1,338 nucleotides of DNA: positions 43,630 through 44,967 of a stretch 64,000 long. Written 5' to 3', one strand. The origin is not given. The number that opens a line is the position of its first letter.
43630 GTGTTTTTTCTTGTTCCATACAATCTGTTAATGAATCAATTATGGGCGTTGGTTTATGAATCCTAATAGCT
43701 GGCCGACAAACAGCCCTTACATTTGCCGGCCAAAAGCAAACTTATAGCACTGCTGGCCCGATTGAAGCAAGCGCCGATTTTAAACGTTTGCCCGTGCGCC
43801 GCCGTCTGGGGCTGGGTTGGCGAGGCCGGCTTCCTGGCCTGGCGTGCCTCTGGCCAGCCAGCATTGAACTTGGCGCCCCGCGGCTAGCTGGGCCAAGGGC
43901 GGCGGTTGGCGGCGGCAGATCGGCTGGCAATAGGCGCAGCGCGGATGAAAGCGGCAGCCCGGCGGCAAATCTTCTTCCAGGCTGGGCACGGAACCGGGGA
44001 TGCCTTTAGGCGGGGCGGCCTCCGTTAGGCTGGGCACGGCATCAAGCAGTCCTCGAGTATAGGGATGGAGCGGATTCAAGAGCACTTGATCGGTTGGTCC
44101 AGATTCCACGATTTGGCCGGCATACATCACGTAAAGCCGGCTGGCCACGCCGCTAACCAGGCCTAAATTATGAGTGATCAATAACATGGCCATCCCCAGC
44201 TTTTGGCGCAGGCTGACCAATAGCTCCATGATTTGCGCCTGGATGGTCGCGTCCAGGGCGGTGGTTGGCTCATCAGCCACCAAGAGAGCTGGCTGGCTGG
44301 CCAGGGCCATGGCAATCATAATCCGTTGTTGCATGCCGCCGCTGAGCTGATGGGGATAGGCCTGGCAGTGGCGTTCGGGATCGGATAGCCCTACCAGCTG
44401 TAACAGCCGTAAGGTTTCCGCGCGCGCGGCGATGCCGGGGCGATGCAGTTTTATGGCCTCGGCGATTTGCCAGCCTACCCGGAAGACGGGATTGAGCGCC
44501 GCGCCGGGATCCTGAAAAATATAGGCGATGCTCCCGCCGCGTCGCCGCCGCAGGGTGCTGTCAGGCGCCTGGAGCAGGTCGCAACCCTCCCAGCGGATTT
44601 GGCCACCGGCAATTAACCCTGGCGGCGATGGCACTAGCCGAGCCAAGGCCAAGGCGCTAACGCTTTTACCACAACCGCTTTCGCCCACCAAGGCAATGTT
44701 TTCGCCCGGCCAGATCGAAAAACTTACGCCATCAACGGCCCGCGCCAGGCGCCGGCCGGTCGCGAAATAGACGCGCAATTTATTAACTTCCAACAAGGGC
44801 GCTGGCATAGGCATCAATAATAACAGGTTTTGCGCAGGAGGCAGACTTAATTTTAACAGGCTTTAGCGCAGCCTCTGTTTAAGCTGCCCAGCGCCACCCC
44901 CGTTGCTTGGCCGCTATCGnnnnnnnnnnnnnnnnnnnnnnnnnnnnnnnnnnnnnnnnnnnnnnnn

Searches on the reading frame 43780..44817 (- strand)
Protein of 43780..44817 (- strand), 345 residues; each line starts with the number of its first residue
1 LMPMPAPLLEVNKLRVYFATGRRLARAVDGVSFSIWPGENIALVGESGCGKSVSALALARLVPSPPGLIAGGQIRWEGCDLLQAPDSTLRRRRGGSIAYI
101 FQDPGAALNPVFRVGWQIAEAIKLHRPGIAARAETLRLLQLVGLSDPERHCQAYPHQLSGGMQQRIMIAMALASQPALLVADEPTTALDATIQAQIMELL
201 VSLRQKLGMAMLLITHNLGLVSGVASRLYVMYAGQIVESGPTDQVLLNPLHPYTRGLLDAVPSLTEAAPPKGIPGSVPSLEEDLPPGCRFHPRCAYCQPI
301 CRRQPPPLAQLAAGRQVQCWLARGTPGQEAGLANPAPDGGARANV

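Call 3: search_protein_families(library=pfam, proteins=[window:43780-44817:-], max_evalue=0.01)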
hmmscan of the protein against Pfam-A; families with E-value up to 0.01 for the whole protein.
window:43780-44817:- (345 aa): 5 families
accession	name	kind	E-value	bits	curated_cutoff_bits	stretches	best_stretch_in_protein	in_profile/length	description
PF00005.33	ABC_tran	-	2.6e-27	96.5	25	1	29-186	2-137/137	ABC transporter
PF08352.17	oligo_HPY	-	1.6e-19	70.5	27.1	1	237-301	1-65/65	Oligopeptide/dipeptide transporter, C-terminal region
PF13304.12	AAA_21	-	1.8e-05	25.4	27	1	154-222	234-304/304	AAA domain, putative AbiEii toxin, Type IV TA system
PF02463.25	SMC_N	-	0.0014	18.5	40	0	155-231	134-211/220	RecF/RecN/SMC N terminal domain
PF13401.12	AAA_22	-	0.0071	17.1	27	0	41-65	8-32/130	AAA domain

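Call 23: search_protein_families(library=ncbifam, proteins=[window:43780-44817:-], max_evalue=0.001)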
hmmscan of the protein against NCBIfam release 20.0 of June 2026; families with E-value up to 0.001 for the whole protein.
window:43780-44817:- (345 aa): 185 families (the best 25 are shown)
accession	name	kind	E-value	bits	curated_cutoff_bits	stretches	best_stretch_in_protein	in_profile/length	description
NF008246.0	PRK11022.1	equivalog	2.1e-96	322.8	541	1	8-322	3-317/326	dipeptide ABC transporter ATP-binding protein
NF007010.1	PRK09473.1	subfamily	1.6e-86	289.9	575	1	8-322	1-314/318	oligopeptide ABC transporter ATP-binding protein OppD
NF011713.0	PRK15134.1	equivalog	1.4e-83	281.3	834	1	5-263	2-262/529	microcin C ABC transporter ATP-binding protein YejF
NF043079.1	MMSYN1_0167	equivalog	1.9e-81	274.5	740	2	88-321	299-534/561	oligopeptide ABC transporter ATP-binding protein OppD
NF007613.0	PRK10261.1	equivalog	2.6e-76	257.4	1077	1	8-266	12-277/623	glutathione ABC transporter ATP-binding protein GsiA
NF008453.0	PRK11308.1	subfamily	1.1e-71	241.9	408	1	19-322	29-326/334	dipeptide ABC transporter ATP-binding protein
TIGR02770.1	nickel_nikD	equivalog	6.9e-67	225.2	318.7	1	28-260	2-228/230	nickel import ATP-binding protein NikD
NF047576.1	opine_ATP_CntF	equivalog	2.6e-65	220.3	385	1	8-265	2-257/264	staphylopine uptake ABC transporter ATP-binding protein CntF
NF011674.0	PRK15093.1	equivalog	2.8e-65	220.6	627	1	7-305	2-309/330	putrescine export ABC transporter ATP-binding protein SapD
NF047578.1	opine_ATP_CntD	equivalog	2.9e-65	220.2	380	1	8-264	2-256/266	staphylopine uptake ABC transporter ATP-binding protein CntD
NF011659.0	PRK15079.1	equivalog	2.5e-64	217.1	540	1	11-319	23-328/334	murein tripeptide/oligopeptide ABC transporter ATP binding protein OppF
NF043071.1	DppF_dipep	equivalog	3e-60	204.4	660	1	21-320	32-325/331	dipeptide ABC transporter ATP-binding subunit DppF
NF043078.1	MMSYN1_0168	equivalog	4.9e-51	174.1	800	2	136-262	474-598/649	oligopeptide ABC transporter ATP-binding protein OppF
TIGR02769.1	nickel_nikE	equivalog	1.1e-47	162.7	332.55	1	22-262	21-254/265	nickel import ATP-binding protein NikE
NF007739.0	PRK10419.1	subfamily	5.5e-45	154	354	1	23-261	23-254/268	nickel ABC transporter ATP-binding protein NikE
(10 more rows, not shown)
